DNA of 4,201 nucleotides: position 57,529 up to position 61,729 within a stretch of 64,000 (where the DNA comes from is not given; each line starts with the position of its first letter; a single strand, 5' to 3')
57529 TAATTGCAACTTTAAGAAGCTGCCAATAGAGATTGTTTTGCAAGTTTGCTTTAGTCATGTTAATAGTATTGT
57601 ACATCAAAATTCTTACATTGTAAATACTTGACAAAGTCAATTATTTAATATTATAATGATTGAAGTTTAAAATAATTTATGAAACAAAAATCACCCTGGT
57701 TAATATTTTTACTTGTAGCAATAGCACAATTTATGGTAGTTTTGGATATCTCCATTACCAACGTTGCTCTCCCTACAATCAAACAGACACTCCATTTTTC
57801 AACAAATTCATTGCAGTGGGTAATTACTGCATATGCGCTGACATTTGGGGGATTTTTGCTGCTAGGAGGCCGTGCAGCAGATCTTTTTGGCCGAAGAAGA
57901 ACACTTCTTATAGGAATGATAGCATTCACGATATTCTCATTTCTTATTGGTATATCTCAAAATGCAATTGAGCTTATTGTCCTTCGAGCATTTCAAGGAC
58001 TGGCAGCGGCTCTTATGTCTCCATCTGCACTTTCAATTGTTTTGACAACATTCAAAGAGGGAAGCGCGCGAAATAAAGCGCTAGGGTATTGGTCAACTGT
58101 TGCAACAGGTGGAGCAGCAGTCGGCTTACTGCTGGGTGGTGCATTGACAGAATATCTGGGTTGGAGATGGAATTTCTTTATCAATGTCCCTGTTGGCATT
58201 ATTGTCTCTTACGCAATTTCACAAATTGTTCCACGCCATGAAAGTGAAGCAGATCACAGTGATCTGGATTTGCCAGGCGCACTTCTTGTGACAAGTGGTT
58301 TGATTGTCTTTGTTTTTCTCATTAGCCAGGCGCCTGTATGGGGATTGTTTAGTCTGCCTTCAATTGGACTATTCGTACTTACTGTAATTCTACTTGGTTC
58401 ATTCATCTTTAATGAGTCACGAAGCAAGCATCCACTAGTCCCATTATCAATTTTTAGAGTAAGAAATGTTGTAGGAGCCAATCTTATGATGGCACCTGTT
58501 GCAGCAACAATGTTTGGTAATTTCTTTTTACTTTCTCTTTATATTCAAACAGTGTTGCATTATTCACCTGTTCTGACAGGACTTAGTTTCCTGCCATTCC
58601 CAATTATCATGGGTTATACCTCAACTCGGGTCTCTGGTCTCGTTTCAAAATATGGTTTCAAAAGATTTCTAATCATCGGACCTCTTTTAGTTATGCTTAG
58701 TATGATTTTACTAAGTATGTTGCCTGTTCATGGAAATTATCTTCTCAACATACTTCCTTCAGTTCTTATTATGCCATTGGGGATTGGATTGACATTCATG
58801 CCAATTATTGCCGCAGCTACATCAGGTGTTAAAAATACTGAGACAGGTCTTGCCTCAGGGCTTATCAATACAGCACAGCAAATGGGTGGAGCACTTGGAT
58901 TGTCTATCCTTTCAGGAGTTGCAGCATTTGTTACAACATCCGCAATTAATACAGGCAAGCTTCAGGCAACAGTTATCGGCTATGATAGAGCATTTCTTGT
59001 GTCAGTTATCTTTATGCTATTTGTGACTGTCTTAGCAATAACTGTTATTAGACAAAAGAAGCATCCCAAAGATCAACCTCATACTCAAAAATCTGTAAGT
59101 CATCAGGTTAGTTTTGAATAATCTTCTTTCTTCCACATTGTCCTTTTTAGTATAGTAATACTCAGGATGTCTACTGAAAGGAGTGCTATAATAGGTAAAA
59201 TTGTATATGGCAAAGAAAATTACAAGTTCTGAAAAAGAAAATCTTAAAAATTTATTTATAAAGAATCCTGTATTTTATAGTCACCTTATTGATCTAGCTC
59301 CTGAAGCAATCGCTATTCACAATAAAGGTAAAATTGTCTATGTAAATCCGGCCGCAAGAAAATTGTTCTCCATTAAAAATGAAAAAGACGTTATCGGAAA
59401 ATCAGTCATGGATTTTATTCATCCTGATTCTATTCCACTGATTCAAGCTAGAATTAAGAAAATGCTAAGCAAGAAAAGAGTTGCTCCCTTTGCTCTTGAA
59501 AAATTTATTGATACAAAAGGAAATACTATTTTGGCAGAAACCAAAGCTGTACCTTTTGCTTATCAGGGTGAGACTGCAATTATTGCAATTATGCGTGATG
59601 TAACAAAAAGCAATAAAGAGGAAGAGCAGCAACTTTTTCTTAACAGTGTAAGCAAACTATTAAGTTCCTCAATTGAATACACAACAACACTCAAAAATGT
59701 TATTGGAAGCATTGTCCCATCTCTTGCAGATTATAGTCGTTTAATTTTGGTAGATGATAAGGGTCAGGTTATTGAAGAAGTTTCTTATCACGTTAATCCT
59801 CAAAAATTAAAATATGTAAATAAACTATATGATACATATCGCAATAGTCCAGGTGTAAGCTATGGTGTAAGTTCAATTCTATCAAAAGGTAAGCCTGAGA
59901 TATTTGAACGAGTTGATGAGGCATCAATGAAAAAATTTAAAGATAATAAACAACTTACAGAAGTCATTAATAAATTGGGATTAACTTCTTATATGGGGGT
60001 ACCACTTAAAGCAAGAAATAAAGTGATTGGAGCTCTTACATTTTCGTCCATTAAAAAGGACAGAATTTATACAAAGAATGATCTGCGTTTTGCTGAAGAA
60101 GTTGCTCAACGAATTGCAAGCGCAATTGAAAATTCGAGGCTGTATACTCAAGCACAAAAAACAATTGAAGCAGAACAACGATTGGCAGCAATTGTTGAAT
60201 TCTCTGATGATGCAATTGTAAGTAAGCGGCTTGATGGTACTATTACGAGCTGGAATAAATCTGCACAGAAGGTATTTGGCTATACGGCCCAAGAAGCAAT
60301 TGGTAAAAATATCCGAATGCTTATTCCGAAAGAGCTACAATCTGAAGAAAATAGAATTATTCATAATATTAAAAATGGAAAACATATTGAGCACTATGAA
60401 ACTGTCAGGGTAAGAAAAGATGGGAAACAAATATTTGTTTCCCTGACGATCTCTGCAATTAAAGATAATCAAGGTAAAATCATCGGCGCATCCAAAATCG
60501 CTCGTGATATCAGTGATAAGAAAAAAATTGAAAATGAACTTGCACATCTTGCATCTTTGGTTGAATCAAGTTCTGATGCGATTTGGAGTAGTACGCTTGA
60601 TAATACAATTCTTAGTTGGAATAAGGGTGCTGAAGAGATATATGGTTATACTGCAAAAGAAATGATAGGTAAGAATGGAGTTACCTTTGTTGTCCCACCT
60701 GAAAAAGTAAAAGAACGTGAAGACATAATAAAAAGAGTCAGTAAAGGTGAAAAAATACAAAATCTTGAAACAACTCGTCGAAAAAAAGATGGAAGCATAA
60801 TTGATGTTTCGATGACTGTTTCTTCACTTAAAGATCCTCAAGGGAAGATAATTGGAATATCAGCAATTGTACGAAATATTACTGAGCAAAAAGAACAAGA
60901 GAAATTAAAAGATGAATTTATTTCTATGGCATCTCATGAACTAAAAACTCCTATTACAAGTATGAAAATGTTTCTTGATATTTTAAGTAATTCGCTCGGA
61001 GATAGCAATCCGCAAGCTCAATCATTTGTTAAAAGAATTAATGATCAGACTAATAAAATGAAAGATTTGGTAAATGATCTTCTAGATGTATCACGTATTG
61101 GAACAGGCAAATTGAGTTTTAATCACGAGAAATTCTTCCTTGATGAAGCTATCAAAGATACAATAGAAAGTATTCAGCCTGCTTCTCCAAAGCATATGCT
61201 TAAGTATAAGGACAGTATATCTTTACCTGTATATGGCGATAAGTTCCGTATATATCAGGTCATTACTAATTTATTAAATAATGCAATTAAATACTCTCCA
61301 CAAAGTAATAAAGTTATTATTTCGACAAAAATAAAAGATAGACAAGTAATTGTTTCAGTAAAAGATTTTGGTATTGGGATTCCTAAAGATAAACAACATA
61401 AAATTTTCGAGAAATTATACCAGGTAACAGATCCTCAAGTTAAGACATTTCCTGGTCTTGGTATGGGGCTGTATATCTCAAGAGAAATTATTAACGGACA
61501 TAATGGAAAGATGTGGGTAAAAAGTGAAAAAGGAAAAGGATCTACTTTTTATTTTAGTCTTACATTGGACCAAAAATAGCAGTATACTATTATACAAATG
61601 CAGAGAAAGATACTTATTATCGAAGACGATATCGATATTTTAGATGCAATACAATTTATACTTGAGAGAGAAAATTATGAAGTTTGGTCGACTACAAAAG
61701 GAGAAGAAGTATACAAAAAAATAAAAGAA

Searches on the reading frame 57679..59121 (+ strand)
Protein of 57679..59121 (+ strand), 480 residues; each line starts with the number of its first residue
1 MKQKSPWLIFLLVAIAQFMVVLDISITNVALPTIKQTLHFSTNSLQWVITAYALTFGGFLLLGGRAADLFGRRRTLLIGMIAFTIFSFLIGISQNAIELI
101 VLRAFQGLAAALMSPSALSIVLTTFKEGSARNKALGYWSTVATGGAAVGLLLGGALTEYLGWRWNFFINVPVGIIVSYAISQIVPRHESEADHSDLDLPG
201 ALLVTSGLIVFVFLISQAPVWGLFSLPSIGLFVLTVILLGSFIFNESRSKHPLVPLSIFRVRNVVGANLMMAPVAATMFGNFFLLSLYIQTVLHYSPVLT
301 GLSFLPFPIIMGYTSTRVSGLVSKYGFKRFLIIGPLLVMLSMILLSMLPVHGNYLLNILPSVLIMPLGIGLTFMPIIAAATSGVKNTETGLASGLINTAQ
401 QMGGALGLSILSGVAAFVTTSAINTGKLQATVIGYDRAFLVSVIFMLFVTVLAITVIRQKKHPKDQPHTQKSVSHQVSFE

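Call 27: search_protein_families(library=pfam, max_evalue=0.001, proteins=[window:57679-59121:+])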
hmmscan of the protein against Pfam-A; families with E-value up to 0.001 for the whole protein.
window:57679-59121:+ (480 aa): 1 family
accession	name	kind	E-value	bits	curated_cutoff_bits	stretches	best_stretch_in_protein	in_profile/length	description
PF07690.21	MFS_1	-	3.8e-55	187.6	33.4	1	13-407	1-346/347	Major Facilitator Superfamily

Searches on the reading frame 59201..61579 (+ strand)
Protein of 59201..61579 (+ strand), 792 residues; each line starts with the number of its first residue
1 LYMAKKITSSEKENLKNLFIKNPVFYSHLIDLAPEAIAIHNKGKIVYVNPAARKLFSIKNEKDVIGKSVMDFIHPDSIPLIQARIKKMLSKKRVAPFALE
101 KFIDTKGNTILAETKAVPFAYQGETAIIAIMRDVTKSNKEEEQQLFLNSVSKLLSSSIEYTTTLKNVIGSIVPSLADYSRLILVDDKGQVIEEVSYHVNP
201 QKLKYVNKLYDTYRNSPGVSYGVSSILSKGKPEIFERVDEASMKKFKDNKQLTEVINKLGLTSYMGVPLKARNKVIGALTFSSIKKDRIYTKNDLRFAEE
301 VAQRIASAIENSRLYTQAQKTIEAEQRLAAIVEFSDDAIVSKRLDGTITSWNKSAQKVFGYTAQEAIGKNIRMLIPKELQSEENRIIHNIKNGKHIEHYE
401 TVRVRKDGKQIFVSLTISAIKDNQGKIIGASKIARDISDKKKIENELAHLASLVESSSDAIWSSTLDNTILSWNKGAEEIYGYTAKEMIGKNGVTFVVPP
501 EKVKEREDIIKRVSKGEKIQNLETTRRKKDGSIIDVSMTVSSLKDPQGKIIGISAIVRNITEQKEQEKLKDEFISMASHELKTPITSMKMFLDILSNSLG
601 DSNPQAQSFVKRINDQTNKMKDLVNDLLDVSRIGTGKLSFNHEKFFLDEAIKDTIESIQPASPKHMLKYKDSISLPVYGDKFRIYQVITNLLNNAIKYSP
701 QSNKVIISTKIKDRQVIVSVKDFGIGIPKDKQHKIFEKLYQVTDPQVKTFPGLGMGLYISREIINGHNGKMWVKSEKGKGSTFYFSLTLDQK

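Call 27: search_protein_families(library=pfam, max_evalue=0.001, proteins=[window:59201-61579:+])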
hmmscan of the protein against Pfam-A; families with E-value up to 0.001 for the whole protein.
window:59201-61579:+ (792 aa): 14 families
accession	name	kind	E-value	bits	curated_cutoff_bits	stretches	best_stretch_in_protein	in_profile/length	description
PF13426.13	PAS_9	-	1e-51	173.9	27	3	337-439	2-103/103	PAS domain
PF00989.32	PAS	-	3.7e-51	172.3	22.6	3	327-437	2-113/113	PAS fold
PF08448.16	PAS_4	-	8.9e-36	122.9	23.1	3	454-564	1-109/110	PAS fold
PF08447.18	PAS_3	-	5.2e-28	97.6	25.6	2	471-556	2-88/89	PAS fold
PF02518.31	HATPase_c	-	2.3e-27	96.1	26.4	1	679-790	1-110/111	Histidine kinase-, DNA gyrase B-, and HSP90-like ATPase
PF13188.13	PAS_8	-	1.7e-22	78.9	21.8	3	25-75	2-52/65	PAS domain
PF00512.31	HisKA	-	1.7e-18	66.8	26.9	1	570-636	2-66/66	His Kinase A (phospho-acceptor) domain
PF13596.12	PAS_10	-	5.9e-12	46.6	22.1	1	348-437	21-105/106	PAS domain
PF24820.1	Diguanyl_cycl_sensor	-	2.1e-11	44.2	28.1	0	336-425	6-101/109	Diguanylate cyclase-like sensor domain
PF01590.32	GAF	-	7.6e-10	39.9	22.4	1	218-309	54-133/133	GAF domain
PF13185.12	GAF_2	-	1.4e-09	38.7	28.6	1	163-310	7-136/136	GAF domain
PF08670.17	MEKHLA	-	2.4e-09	37.7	23.7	1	335-430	36-134/143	MEKHLA domain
PF13492.12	GAF_3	-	8.4e-08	33.1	27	1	259-311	78-129/129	GAF domain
PF14598.12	PAS_11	-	0.00045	20.6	25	0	40-126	9-93/109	PAS domain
